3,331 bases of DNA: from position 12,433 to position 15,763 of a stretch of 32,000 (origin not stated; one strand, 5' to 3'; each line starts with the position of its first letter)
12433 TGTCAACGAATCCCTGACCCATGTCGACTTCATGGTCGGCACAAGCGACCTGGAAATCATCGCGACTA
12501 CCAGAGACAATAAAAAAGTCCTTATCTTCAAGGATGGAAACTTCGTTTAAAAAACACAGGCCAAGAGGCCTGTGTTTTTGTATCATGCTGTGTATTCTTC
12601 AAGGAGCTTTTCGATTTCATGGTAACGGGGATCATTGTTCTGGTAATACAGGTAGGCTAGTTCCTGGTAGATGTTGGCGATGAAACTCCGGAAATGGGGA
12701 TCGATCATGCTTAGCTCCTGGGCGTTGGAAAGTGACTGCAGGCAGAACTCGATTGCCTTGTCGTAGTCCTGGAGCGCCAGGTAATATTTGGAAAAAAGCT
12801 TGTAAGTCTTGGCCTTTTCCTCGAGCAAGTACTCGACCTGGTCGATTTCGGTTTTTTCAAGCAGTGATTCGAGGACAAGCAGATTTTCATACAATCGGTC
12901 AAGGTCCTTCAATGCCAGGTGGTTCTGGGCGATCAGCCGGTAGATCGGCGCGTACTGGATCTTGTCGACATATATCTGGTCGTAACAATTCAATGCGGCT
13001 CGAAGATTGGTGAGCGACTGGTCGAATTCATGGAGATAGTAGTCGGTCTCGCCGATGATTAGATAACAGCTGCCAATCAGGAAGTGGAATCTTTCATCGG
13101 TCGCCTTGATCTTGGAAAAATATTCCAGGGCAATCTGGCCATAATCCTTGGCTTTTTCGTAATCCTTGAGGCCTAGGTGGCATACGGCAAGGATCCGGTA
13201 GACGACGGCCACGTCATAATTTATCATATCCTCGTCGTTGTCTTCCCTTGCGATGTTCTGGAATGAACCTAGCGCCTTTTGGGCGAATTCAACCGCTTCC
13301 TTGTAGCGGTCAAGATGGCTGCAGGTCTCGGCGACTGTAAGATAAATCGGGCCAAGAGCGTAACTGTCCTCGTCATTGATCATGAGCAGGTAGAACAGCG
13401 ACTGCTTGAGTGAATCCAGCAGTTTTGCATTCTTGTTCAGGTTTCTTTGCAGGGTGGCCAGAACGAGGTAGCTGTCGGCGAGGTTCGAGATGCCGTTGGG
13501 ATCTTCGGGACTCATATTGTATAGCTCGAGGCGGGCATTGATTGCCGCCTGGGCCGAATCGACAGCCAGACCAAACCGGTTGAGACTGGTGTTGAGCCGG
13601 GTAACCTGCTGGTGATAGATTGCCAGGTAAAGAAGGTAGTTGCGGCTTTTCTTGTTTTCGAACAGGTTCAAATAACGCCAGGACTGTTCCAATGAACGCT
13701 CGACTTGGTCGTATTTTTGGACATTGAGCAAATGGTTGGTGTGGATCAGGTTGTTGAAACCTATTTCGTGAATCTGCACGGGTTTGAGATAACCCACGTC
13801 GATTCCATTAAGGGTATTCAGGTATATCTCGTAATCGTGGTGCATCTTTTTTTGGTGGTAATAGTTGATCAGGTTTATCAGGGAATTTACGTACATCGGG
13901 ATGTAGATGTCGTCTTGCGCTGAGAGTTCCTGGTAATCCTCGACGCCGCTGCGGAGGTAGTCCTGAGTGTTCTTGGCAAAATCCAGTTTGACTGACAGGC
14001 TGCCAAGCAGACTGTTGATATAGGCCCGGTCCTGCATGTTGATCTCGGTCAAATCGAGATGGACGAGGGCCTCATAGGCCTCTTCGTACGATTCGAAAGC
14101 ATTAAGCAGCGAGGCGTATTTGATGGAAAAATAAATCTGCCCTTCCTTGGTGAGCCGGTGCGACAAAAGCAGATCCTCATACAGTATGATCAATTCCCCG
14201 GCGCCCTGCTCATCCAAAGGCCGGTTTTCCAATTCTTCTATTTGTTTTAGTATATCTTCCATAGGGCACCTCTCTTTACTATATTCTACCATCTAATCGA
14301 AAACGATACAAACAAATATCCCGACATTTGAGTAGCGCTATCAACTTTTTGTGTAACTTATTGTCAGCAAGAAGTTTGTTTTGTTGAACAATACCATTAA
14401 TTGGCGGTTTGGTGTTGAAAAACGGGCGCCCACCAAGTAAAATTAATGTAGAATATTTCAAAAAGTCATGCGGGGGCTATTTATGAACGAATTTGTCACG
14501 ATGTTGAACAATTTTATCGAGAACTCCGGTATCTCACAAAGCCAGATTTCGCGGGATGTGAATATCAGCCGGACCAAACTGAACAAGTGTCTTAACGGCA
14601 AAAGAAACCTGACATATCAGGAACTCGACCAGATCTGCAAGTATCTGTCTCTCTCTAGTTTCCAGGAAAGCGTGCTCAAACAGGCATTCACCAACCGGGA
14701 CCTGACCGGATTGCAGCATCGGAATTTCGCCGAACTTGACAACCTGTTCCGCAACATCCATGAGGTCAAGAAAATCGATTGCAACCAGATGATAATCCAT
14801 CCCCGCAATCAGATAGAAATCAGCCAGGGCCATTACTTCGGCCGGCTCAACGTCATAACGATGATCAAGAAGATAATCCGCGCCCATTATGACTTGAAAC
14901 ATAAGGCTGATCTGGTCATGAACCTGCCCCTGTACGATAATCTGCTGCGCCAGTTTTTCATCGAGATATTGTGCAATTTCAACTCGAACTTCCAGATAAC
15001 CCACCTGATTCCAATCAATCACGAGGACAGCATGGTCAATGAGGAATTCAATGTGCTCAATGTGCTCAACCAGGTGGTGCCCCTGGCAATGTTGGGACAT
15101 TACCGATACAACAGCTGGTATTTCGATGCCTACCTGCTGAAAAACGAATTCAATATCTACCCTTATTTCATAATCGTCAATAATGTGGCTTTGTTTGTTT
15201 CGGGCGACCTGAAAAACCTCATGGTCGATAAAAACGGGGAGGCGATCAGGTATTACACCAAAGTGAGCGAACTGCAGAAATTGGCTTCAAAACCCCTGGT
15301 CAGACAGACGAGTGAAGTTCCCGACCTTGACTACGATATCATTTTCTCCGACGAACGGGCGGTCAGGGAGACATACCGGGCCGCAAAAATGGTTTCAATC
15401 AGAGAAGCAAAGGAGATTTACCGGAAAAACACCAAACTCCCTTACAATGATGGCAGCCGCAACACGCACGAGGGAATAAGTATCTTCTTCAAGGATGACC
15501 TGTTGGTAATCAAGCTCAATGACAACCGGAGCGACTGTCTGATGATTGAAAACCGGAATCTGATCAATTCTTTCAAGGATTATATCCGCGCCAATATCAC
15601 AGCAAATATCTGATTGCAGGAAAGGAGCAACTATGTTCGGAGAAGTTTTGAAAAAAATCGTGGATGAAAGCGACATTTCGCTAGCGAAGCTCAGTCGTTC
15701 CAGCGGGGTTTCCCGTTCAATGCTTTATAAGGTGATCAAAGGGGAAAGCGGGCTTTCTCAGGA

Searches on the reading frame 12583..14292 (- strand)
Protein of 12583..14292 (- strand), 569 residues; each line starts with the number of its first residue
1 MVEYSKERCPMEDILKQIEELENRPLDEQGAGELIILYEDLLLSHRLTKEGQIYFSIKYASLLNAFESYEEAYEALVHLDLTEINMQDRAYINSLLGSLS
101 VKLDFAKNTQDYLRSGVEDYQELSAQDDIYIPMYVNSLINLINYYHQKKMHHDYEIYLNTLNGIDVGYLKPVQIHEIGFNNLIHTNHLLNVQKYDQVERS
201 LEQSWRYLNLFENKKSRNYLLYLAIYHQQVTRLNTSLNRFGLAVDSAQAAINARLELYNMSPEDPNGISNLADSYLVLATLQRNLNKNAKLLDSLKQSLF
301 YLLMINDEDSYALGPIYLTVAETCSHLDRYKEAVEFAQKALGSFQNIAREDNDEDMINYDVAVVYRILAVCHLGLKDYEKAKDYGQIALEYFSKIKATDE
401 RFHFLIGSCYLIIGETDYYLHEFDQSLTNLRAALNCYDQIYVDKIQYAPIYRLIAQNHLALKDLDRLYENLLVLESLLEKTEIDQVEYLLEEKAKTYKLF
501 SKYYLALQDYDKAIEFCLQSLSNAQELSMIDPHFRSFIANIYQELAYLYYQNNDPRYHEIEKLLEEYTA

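Call 3: search_protein_families(library=pfam, proteins=[window:12583-14292:-], max_evalue=1)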
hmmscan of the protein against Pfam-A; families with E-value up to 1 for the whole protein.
window:12583-14292:- (569 aa): 12 families
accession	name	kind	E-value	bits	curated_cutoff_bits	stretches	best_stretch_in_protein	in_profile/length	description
PF13424.12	TPR_12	-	1e-10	42.1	30.1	4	317-391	6-74/77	Tetratricopeptide repeat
PF07719.23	TPR_2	-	1.6e-06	28.3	27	2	364-392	3-31/34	Tetratricopeptide repeat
PF13181.12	TPR_8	-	2.2e-05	24.7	25.7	2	316-342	3-29/34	Tetratricopeptide repeat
PF25058.1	ARM_TT21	-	0.0021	18.5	27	2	318-433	11-120/155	Tetratricopeptide repeat protein 21 ARM repeat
PF10516.15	SHNi-TPR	-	0.0077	16.2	21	1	409-441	3-35/38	SHNi-TPR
PF00515.34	TPR_1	-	0.017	15.4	27.8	2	504-519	11-26/34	Tetratricopeptide repeat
PF12968.13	DUF3856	-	0.048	14.1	27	1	321-393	14-86/143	Domain of Unknown Function (DUF3856)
PF09442.15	DUF2018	-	0.081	14.4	25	1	455-522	16-80/83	Domain of unknown function (DUF2018)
PF20155.4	TMP_3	-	0.16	12.1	41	1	237-291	14-69/192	Tape measure protein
PF13428.12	TPR_14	-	0.18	13.1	23.5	0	317-341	4-28/44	Tetratricopeptide repeat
PF00847.26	AP2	-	0.22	12.3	33.3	0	236-260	31-54/54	AP2 domain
PF13374.12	TPR_10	-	0.72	10.4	27.5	0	325-341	13-29/42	Tetratricopeptide repeat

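Call 4: search_protein_families(library=ncbifam, proteins=[window:12583-14292:-], max_evalue=1)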
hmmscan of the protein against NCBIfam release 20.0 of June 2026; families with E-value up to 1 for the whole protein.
window:12583-14292:- (569 aa): 0 families

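Call 15: find_encoding_contigs(protein=window:12583-14292:-, flank=10000, max_places=10)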
Protein window:12583-14292:- (569 aa): no gene with exactly this product is on record in the collection.

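Call 17: find_encoding_contigs(protein=window:12583-14262:-, flank=10000, max_places=10)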
Protein window:12583-14262:- (559 aa): 3 contigs read that carry it; 2 places shown.
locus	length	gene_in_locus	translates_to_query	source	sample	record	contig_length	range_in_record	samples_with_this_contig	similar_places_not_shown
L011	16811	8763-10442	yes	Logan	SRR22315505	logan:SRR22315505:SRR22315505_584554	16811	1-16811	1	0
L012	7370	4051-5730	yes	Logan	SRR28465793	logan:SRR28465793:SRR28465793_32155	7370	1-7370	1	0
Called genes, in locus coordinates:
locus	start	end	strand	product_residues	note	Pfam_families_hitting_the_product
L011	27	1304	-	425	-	-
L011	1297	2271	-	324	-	PF00534:Glycos_transf_1 (weak), PF13692:Glyco_trans_1_4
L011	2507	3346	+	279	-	PF02311:AraC_binding (weak), PF07883:Cupin_2 (weak), PF00165:HTH_AraC (weak), PF12833:HTH_18, PF00165:HTH_AraC (weak)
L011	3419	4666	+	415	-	PF18435:EstA_Ig_like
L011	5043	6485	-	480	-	-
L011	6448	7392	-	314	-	-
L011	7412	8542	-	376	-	PF12844:HTH_19 (weak), PF13443:HTH_26, PF13560:HTH_31 (weak)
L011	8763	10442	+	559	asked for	PF13181:TPR_8 (faint), PF13424:TPR_12 (faint), PF07719:TPR_2 (faint)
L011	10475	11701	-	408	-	PF02073:Peptidase_M29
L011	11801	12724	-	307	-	PF03547:Mem_trans, PF01758:SBF (weak)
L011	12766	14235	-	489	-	PF00232:Glyco_hydro_1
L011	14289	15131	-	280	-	PF01418:HTH_6, PF01380:SIS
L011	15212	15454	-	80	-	-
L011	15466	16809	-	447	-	?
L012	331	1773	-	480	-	-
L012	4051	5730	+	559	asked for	PF13181:TPR_8 (faint), PF13424:TPR_12 (faint), PF07719:TPR_2 (faint)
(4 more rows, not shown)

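Call 23: find_homologous_proteins(query=window:12583-14262:-, max_evalue=0.001)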
Query window:12583-14262:- (559 aa): 6 proteins with E <= 0.001 among 8000 candidates.
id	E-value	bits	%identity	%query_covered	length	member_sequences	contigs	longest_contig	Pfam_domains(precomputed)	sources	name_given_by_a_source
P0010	0.0e+0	1150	94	100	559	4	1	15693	PF13424.13,PF07719.24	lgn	-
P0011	0.0e+0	1013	81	100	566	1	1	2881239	PF13424.13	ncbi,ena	-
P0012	3.8e-286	968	79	100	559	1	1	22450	PF13424.13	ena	-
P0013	4.7e-268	909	76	100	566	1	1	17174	PF13424.13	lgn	-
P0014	9.7e-153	528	48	99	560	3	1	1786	-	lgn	-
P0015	8.5e-9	53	29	30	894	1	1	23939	PF13414.13,PF10952.16,PF13374.13,PF08631.17,PF00515.35,PF13424.13,PF07719.24,PF13174.13,PF13431.13,PF10579.15,PF23300.4,PF13176.13,PF24885.2,PF13428.13,PF14559.13,PF10516.16,PF13371.13,PF17874.8,PF12895.14,PF21033.5,PF13432.13,PF13181.13,PF12968.14,PF08239.18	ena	-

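Call 69: search_solved_structures(query=A11, max_evalue=10)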
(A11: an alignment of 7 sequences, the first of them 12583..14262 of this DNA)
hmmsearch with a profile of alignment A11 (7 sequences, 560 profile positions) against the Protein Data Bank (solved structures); distinct sequences matched with E-value up to 10: 1.
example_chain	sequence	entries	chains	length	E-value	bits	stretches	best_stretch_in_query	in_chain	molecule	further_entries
2dba_A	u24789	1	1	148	1.6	10.7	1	345-381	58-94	Smooth muscle cell associated protein-1, isoform 2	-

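Call 72: find_encoding_contigs(protein=P0013, flank=10000, max_places=4)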
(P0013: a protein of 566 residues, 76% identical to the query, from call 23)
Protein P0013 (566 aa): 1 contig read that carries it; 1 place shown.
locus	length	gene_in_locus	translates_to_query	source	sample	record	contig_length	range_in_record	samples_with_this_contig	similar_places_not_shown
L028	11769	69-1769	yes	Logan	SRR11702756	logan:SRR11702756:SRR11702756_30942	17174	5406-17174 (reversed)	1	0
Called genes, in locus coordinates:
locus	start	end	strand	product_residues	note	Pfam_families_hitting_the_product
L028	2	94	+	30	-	?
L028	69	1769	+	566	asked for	PF13424:TPR_12 (faint)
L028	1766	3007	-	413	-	PF02073:Peptidase_M29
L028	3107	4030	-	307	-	PF03547:Mem_trans, PF01758:SBF (weak)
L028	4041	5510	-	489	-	PF00232:Glyco_hydro_1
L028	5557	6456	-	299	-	PF01418:HTH_6, PF01380:SIS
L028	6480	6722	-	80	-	-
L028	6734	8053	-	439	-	PF02378:PTS_EIIC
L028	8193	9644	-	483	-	PF01979:Amidohydro_1, PF13382:Adenine_deam_C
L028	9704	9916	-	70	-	-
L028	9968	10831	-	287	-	PF00126:HTH_1, PF03466:LysR_substrate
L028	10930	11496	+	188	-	PF02417:Chromate_transp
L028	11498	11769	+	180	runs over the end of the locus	PF02417:Chromate_transp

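Call 83: search_protein_families(library=padloc, proteins=[window:12583-14262:-], max_evalue=0.1)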
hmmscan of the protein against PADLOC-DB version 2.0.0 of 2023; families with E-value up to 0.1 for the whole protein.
window:12583-14262:- (559 aa): 0 families

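Call 84: search_protein_families(library=phrogs, proteins=[window:12583-14262:-], max_evalue=0.1)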
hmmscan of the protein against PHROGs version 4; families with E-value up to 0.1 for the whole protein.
window:12583-14262:- (559 aa): 1 family
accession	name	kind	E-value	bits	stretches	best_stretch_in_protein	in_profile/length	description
phrog_35206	-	unknown function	0.00043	22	0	279-331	36-86/98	-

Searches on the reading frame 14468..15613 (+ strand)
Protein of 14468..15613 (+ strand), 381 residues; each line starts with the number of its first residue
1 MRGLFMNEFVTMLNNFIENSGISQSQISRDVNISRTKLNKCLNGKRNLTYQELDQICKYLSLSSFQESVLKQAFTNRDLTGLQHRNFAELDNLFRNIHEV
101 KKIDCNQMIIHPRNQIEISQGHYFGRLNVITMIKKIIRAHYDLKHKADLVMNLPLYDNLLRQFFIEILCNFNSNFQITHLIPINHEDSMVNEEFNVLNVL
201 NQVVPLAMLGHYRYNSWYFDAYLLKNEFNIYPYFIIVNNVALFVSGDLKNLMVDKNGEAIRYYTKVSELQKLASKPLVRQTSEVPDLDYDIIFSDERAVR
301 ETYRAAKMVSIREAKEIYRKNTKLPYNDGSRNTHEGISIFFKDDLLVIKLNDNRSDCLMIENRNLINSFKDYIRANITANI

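Call 3: search_protein_families(library=pfam, proteins=[window:14468-15613:+], max_evalue=1)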
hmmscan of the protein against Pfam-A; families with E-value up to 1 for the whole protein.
window:14468-15613:+ (381 aa): 10 families
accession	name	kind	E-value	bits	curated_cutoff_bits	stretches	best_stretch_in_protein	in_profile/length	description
PF13443.12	HTH_26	-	4.9e-08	33.6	22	1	13-62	2-52/63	Cro/C1-type HTH DNA-binding domain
PF12844.13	HTH_19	-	7.3e-06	26.2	30.2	1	12-60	3-51/64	Helix-turn-helix domain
PF13560.12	HTH_31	-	1.3e-05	25.9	27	1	18-62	11-56/64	Helix-turn-helix domain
PF01381.28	HTH_3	-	5.9e-05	23.5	23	1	18-63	6-51/55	Helix-turn-helix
PF13412.12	HTH_24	-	0.00038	20.4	21.9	1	13-43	9-39/48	Winged helix-turn-helix DNA-binding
PF20317.4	HTH_60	-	0.027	15.3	24.1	1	8-61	5-58/140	Helix-turn-helix domain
PF22083.2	I-HmuI_NUMOD-like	-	0.049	13.7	27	1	27-48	18-39/46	DNA endonuclease I-HmuI-like, NUMOD-like domain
PF21694.2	DNA_pol3_delta_C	-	0.055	13.9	27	1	15-60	51-96/121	DNA polymerase III delta subunit, C-terminal domain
PF19988.4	DUF6424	-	0.074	12.7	25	1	291-343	40-92/292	Family of unknown function (DUF6424)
PF18088.7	Glyco_H_20C_C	-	0.089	13.1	27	1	31-105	52-128/194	Glycoside Hydrolase 20C C-terminal domain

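Call 4: search_protein_families(library=ncbifam, proteins=[window:14468-15613:+], max_evalue=1)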
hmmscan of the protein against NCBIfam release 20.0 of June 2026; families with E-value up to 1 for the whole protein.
window:14468-15613:+ (381 aa): 5 families
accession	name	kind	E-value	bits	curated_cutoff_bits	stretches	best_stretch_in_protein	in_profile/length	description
TIGR02607.1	antidote_HigA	equivalog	0.0026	17.6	47.7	1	12-51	11-50/81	HigA family addiction module antitoxin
NF047945.1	FimSynRegFimY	equivalog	0.015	15.1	300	1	13-105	40-125/238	fimbria biosynthesis regulator FimY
NF049845.1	Xre_ParS_antitoxin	subfamily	0.039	14.1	90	1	11-71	5-65/112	type II RES/Xre toxin-antitoxin system antitoxin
NF041951.1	phage_RstR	subfamily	0.059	13.6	80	1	9-64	3-58/108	RstR family transcriptional repressor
TIGR04111.1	BcepMu_gp16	hypoth_equivalog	0.17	11.9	34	1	18-47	10-39/55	phage-associated protein, BcepMu gp16 family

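Call 13: search_solved_structures(query=window:14468-15613:+, max_evalue=1)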
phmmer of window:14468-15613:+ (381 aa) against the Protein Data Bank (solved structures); distinct sequences matched with E-value up to 1: 3.
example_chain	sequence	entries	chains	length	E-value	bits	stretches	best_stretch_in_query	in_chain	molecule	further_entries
4ia8_A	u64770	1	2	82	0.25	13.5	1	15-72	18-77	Regulatory protein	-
3clc_A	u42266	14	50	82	0.35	13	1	15-72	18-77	Regulatory protein | R-M CONTROLLER PROTEIN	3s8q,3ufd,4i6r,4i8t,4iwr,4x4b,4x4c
4fn3_A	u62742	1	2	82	0.47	12.6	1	15-72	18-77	Regulatory protein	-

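Call 22: find_homologous_proteins(query=window:14483-15613:+, max_evalue=0.001)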
Query window:14483-15613:+ (376 aa): 4 proteins with E <= 0.001 among 1767 candidates.
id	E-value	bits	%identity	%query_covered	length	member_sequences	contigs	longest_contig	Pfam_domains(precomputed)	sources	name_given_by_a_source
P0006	1.7e-244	828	100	100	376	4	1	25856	PF12844.14,PF13560.13,PF13443.13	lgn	-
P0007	3.6e-179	613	73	100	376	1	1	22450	PF12844.14,PF13560.13,PF13443.13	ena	-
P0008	1.1e-155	536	65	100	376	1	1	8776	PF12844.14,PF13560.13,PF13443.13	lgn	-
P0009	5.2e-153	527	66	100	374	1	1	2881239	PF12844.14,PF01381.29,PF13560.13,PF13443.13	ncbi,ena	-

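Call 83: search_protein_families(library=padloc, proteins=[window:14483-15613:+], max_evalue=0.1)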
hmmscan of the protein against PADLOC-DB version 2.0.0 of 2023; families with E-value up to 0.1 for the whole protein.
window:14483-15613:+ (376 aa): 4 families
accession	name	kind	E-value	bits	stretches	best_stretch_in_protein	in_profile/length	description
PDLC04775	PDC-M69A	-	1.3e-05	23.6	1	8-58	12-62/113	-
PDLC03665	Control_protein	-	0.00031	18.9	1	13-58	19-64/77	control protein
PDLC02926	HTH_VI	-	0.00082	17.6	1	15-57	13-55/92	-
PDLC04760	PDC-M64C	-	0.001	17.4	1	5-56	28-79/93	-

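Call 84: search_protein_families(library=phrogs, proteins=[window:14483-15613:+], max_evalue=0.1)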
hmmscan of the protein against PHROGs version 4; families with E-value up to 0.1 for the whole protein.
window:14483-15613:+ (376 aa): 15 families
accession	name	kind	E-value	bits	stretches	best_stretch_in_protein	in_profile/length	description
phrog_8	-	transcription regulation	9e-08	32.9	1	1-57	74-130/346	transcriptional regulator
phrog_4583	-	transcription regulation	8.1e-07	30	1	5-55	12-62/81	transcriptional repressor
phrog_2967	-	transcription regulation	1.9e-06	28.6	1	1-57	8-64/225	transcriptional regulator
phrog_296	-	integration and excision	9.8e-05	22.2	1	2-50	226-274/626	DNA transposition protein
phrog_2439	-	transcription regulation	0.00013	22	1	7-57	11-61/367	transcriptional regulator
phrog_3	-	transcription regulation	0.00024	22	1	2-60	87-146/430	transcriptional repressor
phrog_1728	-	transcription regulation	0.00027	21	1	1-71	1-72/380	transcriptional regulator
phrog_1124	-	transcription regulation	0.0014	19.2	1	2-69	3-68/177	transcriptional regulator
phrog_1373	-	transcription regulation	0.0028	18.6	1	5-52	65-112/166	transcriptional regulator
phrog_4268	-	transcription regulation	0.012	16.8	1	3-57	35-87/96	transcriptional repressor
phrog_4091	-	unknown function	0.012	16.8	0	2-51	20-69/100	-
phrog_1381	-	moron, auxiliary metabolic gene and host takeover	0.019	15.3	1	8-46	18-56/264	plasmid antitoxin with HTH domain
phrog_638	-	transcription regulation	0.027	15.3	1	17-57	18-58/145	transcriptional regulator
phrog_2339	-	DNA, RNA and nucleotide metabolism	0.059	14.4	0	5-43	27-66/98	HTH DNA binding protein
phrog_2328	-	transcription regulation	0.081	13.7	0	8-51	20-63/128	transcriptional repressor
